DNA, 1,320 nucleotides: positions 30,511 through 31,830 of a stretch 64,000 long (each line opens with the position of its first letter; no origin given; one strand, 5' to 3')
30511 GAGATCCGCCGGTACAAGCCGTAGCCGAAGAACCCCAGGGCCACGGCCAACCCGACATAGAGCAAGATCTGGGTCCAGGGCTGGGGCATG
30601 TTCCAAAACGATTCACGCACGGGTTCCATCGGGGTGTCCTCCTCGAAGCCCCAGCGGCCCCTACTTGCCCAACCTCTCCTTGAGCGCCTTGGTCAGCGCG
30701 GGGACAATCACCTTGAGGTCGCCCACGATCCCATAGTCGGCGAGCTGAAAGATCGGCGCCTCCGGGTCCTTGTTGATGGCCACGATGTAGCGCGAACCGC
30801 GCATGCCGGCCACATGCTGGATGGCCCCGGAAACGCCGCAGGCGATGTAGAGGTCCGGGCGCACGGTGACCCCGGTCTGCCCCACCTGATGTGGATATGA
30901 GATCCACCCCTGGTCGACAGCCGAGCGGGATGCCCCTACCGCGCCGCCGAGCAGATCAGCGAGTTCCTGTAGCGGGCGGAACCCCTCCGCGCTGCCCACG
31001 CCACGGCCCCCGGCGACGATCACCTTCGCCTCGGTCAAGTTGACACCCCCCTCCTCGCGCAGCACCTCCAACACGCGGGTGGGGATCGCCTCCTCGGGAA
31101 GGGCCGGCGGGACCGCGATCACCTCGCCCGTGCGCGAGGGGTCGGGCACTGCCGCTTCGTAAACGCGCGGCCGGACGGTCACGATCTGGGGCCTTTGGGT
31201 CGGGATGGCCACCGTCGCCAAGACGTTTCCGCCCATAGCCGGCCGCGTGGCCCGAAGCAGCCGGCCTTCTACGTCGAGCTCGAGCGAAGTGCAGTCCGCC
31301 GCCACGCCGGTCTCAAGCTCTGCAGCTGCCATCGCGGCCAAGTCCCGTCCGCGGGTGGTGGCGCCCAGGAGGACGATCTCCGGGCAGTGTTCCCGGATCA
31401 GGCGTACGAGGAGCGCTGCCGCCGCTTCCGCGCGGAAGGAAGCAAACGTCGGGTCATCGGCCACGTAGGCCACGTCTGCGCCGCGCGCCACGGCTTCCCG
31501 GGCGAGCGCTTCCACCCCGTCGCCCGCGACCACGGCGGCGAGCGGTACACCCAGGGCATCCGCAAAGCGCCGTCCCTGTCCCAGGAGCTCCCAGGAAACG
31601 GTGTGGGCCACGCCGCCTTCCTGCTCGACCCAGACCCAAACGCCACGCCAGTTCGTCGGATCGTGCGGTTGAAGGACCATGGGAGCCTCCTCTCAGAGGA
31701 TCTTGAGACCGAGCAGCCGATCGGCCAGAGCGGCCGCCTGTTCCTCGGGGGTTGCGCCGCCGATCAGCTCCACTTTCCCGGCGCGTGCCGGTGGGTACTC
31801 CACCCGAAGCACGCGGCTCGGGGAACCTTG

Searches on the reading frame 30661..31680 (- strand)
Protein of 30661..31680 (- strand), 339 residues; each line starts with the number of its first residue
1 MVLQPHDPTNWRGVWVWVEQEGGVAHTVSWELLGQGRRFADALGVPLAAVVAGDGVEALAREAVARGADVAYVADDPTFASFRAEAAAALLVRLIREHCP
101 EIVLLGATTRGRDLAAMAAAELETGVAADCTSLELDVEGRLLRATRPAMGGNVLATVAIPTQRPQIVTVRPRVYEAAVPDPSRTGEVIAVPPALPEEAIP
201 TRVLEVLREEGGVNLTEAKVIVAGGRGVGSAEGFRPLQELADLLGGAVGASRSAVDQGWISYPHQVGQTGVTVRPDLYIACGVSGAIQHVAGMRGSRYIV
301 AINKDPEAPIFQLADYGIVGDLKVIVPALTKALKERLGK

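Call 8: search_protein_families(library=pfam, proteins=[window:30661-31680:-], max_evalue=0.00001)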
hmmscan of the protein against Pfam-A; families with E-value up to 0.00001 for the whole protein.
window:30661-31680:- (339 aa): 2 families
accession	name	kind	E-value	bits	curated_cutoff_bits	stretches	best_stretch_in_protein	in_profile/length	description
PF01012.27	ETF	-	3.7e-45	154.4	26.7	1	14-193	1-179/181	Electron transfer flavoprotein domain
PF00766.25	ETF_alpha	-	6.2e-37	125.9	27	1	214-294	1-81/81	Electron transfer flavoprotein FAD-binding domain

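Call 20: search_protein_families(library=ncbifam, proteins=[window:30661-31680:-], max_evalue=1e-10)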
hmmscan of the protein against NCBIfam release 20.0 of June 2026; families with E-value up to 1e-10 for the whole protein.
window:30661-31680:- (339 aa): 5 families
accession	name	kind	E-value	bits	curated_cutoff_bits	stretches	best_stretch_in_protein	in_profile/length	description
NF042970.1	AcrlCoAredClosAcrA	equivalog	5.8e-91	305.3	600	2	138-335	156-359/360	acryloyl-CoA reductase electron transfer subunit beta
NF038209.1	mft_etfA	equivalog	7.5e-45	153.5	240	1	48-333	26-302/303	mycofactocin-associated electron transfer flavoprotein alpha subunit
NF002889.0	PRK03363.1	equivalog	1.6e-43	149.2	549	1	61-333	42-311/313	electron transfer flavoprotein subunit alpha/FixB family protein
NF008884.0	PRK11916.1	equivalog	1.7e-43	149.1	528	1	60-333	41-310/312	electron transfer flavoprotein subunit alpha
NF051845.1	EtFlavAlphaProt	equivalog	8.7e-31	107.3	600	1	14-334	93-400/406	electron transfer flavoprotein subunit alpha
